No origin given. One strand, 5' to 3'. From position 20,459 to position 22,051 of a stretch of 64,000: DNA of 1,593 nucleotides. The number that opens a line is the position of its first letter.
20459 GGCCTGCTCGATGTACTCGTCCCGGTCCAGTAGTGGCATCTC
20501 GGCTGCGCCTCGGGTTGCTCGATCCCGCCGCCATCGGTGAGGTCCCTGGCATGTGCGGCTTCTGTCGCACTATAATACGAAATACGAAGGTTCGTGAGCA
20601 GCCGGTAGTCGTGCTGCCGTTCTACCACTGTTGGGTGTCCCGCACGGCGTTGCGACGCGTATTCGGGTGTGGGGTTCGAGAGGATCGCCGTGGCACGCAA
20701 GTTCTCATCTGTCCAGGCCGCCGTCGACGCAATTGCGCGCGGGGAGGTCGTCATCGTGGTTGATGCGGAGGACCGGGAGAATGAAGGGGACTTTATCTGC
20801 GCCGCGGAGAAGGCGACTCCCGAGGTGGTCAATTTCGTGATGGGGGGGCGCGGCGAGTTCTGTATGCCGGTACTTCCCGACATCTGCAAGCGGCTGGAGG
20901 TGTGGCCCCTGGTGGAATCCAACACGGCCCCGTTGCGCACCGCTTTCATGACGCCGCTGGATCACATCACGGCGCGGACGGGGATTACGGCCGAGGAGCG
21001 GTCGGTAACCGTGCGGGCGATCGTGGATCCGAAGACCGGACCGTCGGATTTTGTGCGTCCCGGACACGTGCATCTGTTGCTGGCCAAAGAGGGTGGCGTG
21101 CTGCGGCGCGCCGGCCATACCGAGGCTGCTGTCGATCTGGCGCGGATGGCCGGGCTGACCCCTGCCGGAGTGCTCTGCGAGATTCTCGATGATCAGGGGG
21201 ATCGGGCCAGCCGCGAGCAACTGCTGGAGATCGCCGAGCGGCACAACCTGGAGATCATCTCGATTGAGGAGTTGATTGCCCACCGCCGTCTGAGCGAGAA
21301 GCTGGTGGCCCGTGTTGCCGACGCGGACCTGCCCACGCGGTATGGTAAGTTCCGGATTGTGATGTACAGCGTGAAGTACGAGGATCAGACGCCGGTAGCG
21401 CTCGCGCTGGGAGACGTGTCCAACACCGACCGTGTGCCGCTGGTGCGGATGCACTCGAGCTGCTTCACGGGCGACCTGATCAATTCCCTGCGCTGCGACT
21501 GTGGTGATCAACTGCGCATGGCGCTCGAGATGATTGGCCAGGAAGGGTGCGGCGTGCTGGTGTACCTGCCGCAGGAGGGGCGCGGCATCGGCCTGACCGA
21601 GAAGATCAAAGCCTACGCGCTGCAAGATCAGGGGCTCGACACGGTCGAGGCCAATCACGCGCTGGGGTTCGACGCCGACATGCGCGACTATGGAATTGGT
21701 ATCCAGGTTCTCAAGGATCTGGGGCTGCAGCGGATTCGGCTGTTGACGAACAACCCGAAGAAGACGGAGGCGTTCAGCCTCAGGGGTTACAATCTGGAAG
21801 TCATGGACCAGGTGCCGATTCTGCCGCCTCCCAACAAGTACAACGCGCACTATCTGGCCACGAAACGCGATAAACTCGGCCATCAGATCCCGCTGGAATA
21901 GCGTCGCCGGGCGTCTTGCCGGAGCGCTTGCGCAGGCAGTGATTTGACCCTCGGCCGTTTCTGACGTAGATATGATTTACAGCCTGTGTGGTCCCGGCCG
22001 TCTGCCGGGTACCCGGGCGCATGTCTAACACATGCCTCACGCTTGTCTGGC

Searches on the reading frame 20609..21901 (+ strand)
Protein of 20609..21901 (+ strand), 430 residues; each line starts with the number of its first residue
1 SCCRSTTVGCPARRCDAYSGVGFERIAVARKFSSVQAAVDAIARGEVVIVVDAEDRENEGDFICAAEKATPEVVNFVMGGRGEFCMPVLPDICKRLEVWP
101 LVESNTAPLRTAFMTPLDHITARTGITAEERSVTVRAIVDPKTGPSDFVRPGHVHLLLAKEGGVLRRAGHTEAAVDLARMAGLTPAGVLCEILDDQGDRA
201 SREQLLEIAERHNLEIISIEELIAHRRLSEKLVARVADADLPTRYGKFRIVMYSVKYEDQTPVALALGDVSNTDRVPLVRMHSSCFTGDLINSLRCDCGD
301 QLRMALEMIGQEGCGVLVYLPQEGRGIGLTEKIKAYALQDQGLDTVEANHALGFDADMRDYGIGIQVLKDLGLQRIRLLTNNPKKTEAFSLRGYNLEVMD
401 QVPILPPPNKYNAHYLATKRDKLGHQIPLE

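Call 96: search_protein_families(library=pfam, proteins=[window:20609-21901:+], max_evalue=0.0001)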
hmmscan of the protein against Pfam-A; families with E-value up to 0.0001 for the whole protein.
window:20609-21901:+ (430 aa): 2 families
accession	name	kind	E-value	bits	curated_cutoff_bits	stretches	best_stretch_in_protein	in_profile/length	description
PF00926.24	DHBP_synthase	-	2.5e-71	239.6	26.4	1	37-224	2-190/191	3,4-dihydroxy-2-butanone 4-phosphate synthase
PF00925.25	GTP_cyclohydro2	-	3.6e-65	219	23.3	1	235-403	2-165/165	GTP cyclohydrolase II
